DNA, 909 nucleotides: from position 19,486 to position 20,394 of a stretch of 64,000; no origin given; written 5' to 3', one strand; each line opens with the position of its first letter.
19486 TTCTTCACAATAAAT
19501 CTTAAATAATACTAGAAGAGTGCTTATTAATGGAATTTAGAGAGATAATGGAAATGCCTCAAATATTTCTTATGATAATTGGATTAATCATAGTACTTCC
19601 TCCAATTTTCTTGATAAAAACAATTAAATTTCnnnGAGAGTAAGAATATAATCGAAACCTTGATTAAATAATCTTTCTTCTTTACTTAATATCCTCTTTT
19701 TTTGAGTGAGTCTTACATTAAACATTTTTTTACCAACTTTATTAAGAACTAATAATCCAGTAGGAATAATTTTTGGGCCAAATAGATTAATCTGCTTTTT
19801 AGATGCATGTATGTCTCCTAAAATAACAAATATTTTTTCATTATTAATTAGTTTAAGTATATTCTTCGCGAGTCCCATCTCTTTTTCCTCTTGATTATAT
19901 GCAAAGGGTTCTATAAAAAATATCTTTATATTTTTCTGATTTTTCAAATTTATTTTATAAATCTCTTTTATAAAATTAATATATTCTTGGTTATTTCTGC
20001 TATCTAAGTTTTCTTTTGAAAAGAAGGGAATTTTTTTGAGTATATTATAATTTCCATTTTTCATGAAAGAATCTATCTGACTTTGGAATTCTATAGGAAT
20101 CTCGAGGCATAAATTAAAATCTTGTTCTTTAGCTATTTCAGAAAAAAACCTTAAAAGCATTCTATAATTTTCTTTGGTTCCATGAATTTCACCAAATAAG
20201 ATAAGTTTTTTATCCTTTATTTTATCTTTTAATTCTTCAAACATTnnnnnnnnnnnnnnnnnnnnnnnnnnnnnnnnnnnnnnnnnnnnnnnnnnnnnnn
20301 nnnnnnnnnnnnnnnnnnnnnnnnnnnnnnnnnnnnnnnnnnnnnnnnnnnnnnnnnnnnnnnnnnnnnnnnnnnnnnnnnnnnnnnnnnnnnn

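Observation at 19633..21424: Graspetide-like RiPP gene cluster in a DPANN archaeon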

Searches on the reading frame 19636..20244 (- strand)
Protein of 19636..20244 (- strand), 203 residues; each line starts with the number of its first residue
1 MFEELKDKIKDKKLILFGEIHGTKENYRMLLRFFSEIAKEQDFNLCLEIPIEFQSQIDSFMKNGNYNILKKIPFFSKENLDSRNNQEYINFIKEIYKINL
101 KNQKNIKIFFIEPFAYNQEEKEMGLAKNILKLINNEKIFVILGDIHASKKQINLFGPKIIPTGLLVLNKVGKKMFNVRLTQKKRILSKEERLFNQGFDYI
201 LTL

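Call 3: search_protein_families(library=pfam, proteins=[window:19636-20244:-], max_evalue=1)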
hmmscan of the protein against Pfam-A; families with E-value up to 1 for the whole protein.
window:19636-20244:- (203 aa): 4 families
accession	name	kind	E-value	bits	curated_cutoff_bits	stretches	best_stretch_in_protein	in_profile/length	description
PF04187.18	Cofac_haem_bdg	-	7.4e-07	29.8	27.7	1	7-63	3-62/213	Haem-binding uptake, Tiki superfamily, ChaN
PF21183.3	HAT1_C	-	0.017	16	27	1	69-101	9-41/52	Histone acetyltransferase type B catalytic subunit, C-terminal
PF03403.19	PAF-AH_p_II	-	0.026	13.5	20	1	106-164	268-325/372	Platelet-activating factor acetylhydrolase, isoform II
PF16227.11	DUF4886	-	0.054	13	26.7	1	81-167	94-177/242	Domain of unknown function (DUF4886)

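Call 4: search_protein_families(library=ncbifam, proteins=[window:19636-20244:-], max_evalue=1)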
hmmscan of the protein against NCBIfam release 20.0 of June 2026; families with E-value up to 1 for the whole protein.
window:19636-20244:- (203 aa): 0 families

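Call 25: find_homologous_proteins(query=window:19636-20244:-, max_evalue=0.001)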
Query window:19636-20244:- (203 aa): 81 proteins with E <= 0.001 among 447 candidates.
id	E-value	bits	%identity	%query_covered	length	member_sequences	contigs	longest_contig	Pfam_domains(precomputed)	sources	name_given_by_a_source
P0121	9.3e-123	425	100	100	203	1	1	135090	PF04187.19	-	-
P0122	1.1e-68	249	60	100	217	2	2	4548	PF04187.19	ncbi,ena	-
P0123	8.9e-65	236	57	100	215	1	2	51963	-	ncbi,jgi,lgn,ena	-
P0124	5.2e-61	224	53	100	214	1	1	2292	-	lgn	-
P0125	6.8e-58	214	56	99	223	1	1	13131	-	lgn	-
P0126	7.6e-57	210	54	100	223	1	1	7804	-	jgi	-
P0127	3.8e-55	205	53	100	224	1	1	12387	-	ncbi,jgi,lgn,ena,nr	ncbi:MAG: hypothetical protein KJ767_01645 [Nanoarchaeota archaeon]|nr:hypothetical protein [Nanoarc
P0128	1.6e-54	203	50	100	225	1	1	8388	-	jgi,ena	-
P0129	8.7e-54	200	52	100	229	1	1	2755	-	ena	-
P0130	4.6e-53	198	50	100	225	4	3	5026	-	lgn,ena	-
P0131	1.6e-52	196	51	100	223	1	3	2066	-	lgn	-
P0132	1.9e-52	196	51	93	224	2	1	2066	PF04187.19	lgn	-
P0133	9.2e-52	194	52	97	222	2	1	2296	PF04187.19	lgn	-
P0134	4.5e-51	192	51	100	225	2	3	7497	-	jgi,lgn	-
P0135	1.2e-50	190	56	100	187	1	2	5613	-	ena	-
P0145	9.2e-47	177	48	93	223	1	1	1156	PF04187.19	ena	-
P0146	1.4e-43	167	46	100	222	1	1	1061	PF04187.19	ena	-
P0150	2.3e-42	163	48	100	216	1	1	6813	PF04187.19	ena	-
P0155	1.8e-34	137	43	100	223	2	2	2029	PF04187.19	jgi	jgi:hypothetical protein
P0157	3.5e-33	133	45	100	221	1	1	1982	PF04187.19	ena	-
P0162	1.3e-32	131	45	100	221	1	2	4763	PF04187.19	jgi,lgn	-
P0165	1.8e-32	131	42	94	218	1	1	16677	PF04187.19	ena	-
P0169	1.6e-31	128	45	100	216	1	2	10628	PF04187.19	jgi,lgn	-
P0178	1.3e-29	121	43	100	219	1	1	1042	PF04187.19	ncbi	-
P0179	1.6e-29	121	49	75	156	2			PF04187.19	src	-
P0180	2.3e-29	121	38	89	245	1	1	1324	PF04187.19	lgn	-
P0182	7.4e-28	116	39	100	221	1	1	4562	PF04187.19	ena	-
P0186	1.4e-27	115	42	100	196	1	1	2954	PF04187.19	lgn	-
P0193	9.5e-20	89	34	94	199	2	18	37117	PF04187.19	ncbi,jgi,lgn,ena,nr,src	ncbi:hypothetical protein J4416_00590 [Candidatus Pacearchaeota archaeon]|nr:hypothetical protein [C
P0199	5.2e-12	64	31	84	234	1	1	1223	PF04187.19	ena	-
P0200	1.2e-11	63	34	96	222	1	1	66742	PF04187.19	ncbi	ncbi:MAG: hypothetical protein V1663_03515 [archaeon]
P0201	6.9e-8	51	33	69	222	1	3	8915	PF04187.19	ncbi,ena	-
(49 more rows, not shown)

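Call 28: search_solved_structures(query=A3, max_evalue=10, show_alignments=2)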
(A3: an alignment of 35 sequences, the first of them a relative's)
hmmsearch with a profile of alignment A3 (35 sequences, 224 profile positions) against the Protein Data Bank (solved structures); distinct sequences matched with E-value up to 10: 3.
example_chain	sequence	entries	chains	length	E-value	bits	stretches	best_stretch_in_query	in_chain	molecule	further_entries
2rad_A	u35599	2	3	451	5.5e-05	26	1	4-138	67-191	Succinoglycan biosynthesis protein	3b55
1s12_A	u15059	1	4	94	0.023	17.4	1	31-114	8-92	hypothetical protein TM1457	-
9ri9_B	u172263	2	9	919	1.3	11.7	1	42-122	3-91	NRC3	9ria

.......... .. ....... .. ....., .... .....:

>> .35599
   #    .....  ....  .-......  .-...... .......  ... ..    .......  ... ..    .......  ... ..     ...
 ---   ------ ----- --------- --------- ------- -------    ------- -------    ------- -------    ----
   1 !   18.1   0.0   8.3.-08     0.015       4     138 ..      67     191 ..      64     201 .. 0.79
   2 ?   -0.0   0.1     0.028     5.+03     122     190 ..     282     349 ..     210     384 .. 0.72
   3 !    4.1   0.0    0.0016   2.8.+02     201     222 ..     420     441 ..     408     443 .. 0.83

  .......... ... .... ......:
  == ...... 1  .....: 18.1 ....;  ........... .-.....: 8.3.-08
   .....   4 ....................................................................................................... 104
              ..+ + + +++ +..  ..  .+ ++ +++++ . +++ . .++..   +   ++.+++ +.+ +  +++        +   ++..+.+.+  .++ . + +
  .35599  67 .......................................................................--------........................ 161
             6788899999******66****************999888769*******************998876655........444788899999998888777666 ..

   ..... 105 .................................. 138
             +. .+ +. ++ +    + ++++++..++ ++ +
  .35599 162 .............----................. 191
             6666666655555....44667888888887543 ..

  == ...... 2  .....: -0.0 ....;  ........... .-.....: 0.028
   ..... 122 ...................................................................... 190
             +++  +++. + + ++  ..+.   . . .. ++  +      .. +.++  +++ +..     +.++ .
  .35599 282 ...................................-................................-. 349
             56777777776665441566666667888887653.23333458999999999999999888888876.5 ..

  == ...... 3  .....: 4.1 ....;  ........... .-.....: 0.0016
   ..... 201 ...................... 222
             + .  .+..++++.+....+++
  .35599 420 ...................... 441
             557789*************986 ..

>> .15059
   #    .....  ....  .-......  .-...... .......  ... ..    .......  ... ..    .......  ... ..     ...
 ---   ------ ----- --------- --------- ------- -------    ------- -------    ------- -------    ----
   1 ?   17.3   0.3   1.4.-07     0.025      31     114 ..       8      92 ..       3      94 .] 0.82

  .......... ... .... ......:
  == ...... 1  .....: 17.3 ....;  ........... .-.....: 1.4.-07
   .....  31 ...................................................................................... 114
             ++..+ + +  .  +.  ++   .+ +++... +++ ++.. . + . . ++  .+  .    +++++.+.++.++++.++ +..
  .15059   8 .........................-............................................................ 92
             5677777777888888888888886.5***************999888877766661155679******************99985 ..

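Call 36: predict_structure(alignment_id=A3)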
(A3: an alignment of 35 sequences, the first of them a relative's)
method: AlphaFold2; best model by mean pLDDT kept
length: 203 residues; sequences in the alignment: 35
mean_pLDDT: 92.7   pTM: 0.90
mean pLDDT of the five models: 92.7, 92.2, 91.5, 91.3, 90.9
residues with pLDDT >= 90: 157; 70-90: 41; 50-70: 5; < 50: 0
segments of 3 or more residues with pLDDT < 50: none
pLDDT, mean of each block of 10 residues (from residue 1): 93 94 79 97 97 97 95 86 82 97 98 96 98 95 96 84 98 96 84 95 88
secondary structure, 60 per line:
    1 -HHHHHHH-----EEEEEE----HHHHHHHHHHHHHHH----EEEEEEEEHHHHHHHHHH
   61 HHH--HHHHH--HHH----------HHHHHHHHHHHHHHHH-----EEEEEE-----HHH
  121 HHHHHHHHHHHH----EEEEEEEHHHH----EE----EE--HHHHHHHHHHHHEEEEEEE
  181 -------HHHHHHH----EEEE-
elements in order: H2-8 E14-19 H24-38 E43-50 H51-63 H66-70 H86-101 E107-112 H118-132 E137-143 H144-147 H162-173 E174-180 H188-194 E199-202

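Call 39: fold_search(model_id=the predicted structure, library=pdb)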
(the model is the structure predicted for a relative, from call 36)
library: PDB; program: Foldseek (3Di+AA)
matches with E <= 10: 859; with E <= 0.001: 15
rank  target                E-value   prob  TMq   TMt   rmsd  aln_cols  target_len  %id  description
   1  2g5g                  1.3e-05  1.00  0.62  0.51   4.6       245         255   16  Cofacial heme binding to ChaN of Campylobacter jejuni (released 2006-10-03)
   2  6a7h_D                1.5e-05  1.00  0.57  0.27   5.1       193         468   13  Bacterial protein toxins (released 2018-10-10)
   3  6a8j_C                2.8e-05  1.00  0.56  0.27   5.4       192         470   14  Crystal structure of bacterial protein toxins (released 2018-10-10)
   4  6a8j_A                3.4e-05  1.00  0.56  0.27   5.5       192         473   15  Crystal structure of bacterial protein toxins (released 2018-10-10)
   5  6a8j_B                3.6e-05  1.00  0.56  0.27   5.4       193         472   13  Crystal structure of bacterial protein toxins (released 2018-10-10)
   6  6a7h_C                4.6e-05  1.00  0.55  0.27   5.5       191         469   14  Bacterial protein toxins (released 2018-10-10)
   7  5w6l_A                5.8e-05  1.00  0.56  0.25   5.7       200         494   14  Crystal Structure of RRSP, a MARTX Toxin Effector Domain from Vibrio vulnificus CMCP6 (released 2018-06-27)
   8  6a7h_A                7.0e-05  1.00  0.56  0.26   5.1       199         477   14  Bacterial protein toxins (released 2018-10-10)
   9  2rad_B                7.9e-05  1.00  0.74  0.39   4.7       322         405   11  Crystal structure of the succinoglycan biosynthesis protein. Northeast structural Genomics Consortium target BcR135 (released 2007-10-02)
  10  6a7h_B                7.9e-05  1.00  0.55  0.26   5.3       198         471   13  Bacterial protein toxins (released 2018-10-10)
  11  3b55                  1.0e-04  1.00  0.62  0.32   6.8       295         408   14  Crystal structure of the Q81BN2_BACCR protein from Bacillus cereus. NESG target BcR135 (released 2007-11-06)
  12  6xcq                  3.1e-04  1.00  0.67  0.36   4.0       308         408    8  Erythromycin esterase EreC, mutant H289N in its closed conformation (released 2021-02-17)
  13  2qgm                  5.1e-04  1.00  0.69  0.38   3.6       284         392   12  Crystal structure of succinoglycan biosynthesis protein at the resolution 1.7 A. Northeast Structural Genomics Consortiu (released 2007-07-24)
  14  5t09                  5.4e-04  1.00  0.55  0.52   5.0       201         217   11  The structure of the type III effector HopBA1 (released 2017-02-01)
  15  2rad_A                8.2e-04  1.00  0.63  0.33   8.5       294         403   14  Crystal structure of the succinoglycan biosynthesis protein. Northeast structural Genomics Consortium target BcR135 (released 2007-10-02)
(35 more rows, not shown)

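Call 67: search_protein_representatives(alignment_id=A3)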
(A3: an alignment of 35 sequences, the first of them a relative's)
Query: 35 sequences, 224 profile positions. Proteins with E-value up to 0.001 (for the whole library): 2690; up to 1e-10: 1081; up to 1e-30: 65. The best 150 are listed.
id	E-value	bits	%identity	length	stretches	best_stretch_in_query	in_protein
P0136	3.1e-86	304.9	-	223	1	1-222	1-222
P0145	1.0e-82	293.3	-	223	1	3-223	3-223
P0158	1.1e-76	273.6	-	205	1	1-222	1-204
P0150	3.0e-76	272.2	-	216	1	1-223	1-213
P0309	1.6e-73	263.3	-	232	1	2-223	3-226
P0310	4.4e-72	258.6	-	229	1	3-223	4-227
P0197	1.4e-71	257.0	-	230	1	3-223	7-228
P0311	3.8e-71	255.5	-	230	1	2-223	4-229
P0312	1.2e-70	253.9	-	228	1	3-223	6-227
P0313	3.9e-70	252.2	-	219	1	2-223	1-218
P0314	5.3e-69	248.5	-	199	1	4-223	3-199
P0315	6.3e-68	245.0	-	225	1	4-222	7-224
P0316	1.8e-67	243.5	-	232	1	3-223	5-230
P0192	3.1e-67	242.7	-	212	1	2-223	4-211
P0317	6.1e-67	241.8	-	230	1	2-223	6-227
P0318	5.7e-66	238.6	-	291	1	2-178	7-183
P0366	1.1e-29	120.0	-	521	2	11-218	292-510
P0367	1.4e-29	119.6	-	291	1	7-182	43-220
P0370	9.8e-29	116.8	-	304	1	6-185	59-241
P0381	3.6e-27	111.7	-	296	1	7-192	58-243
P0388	3.5e-26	108.5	-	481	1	7-191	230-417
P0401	4.2e-25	104.9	-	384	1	5-167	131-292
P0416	1.6e-23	99.8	-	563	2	10-171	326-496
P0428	7.8e-23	97.5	-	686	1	4-165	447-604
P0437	1.6e-22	96.5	-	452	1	4-197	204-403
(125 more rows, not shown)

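Call 68: search_protein_families(library=pfam, proteins=[P0367, P0370, P0381, P0366, P0388, P0416, P0428, P0401, P0437, P0318], max_evalue=0.001)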
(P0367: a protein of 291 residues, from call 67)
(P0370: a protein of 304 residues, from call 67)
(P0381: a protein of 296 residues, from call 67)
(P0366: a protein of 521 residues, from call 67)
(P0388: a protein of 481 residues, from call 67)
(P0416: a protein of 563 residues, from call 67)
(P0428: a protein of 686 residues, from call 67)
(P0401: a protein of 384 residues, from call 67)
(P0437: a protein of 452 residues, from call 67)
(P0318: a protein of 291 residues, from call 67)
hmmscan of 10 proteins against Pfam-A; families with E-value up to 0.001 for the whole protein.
P0367 (291 aa): 1 family
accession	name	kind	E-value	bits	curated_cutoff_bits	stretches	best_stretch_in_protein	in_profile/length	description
PF04187.18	Cofac_haem_bdg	-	2.6e-08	34.6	27.7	0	45-100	5-62/213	Haem-binding uptake, Tiki superfamily, ChaN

P0370 (304 aa): 1 family
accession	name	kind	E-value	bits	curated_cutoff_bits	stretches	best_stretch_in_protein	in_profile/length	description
PF04187.18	Cofac_haem_bdg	-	2.6e-08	34.6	27.7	1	60-124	3-71/213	Haem-binding uptake, Tiki superfamily, ChaN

P0381 (296 aa): 1 family
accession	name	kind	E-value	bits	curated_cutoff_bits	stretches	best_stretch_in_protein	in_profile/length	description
PF04187.18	Cofac_haem_bdg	-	2.6e-06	28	27.7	0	58-113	3-60/213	Haem-binding uptake, Tiki superfamily, ChaN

P0366 (521 aa): 2 families
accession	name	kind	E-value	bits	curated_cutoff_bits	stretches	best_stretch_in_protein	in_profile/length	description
PF04187.18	Cofac_haem_bdg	-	8.4e-10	39.4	27.7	0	408-442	175-208/213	Haem-binding uptake, Tiki superfamily, ChaN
PF05139.19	Erythro_esteras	-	0.00011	22.5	26.4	0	403-466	196-259/358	Erythromycin esterase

P0388 (481 aa): 1 family
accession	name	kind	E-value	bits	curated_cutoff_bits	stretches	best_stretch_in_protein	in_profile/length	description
PF04187.18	Cofac_haem_bdg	-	4e-10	40.5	27.7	1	232-300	5-76/213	Haem-binding uptake, Tiki superfamily, ChaN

P0416 (563 aa): 1 family
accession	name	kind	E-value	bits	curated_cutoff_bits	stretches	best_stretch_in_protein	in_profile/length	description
PF04187.18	Cofac_haem_bdg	-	0.00014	22.4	27.7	0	349-476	89-205/213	Haem-binding uptake, Tiki superfamily, ChaN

P0428 (686 aa): 2 families
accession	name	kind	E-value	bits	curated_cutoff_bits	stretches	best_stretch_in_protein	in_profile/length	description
PF03572.23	Peptidase_S41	-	4e-16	59.5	24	1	233-401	2-164/165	Peptidase family S41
PF04187.18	Cofac_haem_bdg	-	2.3e-10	41.3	27.7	1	550-596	166-211/213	Haem-binding uptake, Tiki superfamily, ChaN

P0401 (384 aa): 1 family
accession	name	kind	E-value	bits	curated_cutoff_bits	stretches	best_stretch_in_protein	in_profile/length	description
PF04187.18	Cofac_haem_bdg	-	1.5e-06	28.8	27.7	0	134-206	4-79/213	Haem-binding uptake, Tiki superfamily, ChaN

P0437 (452 aa): 1 family
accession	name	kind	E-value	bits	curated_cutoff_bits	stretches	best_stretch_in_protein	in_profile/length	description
PF04187.18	Cofac_haem_bdg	-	5.8e-08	33.4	27.7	1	206-265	2-63/213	Haem-binding uptake, Tiki superfamily, ChaN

P0318 (291 aa): 1 family
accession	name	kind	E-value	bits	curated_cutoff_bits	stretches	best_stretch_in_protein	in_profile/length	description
PF04187.18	Cofac_haem_bdg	-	0.00028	21.4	27.7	0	12-73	3-69/213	Haem-binding uptake, Tiki superfamily, ChaN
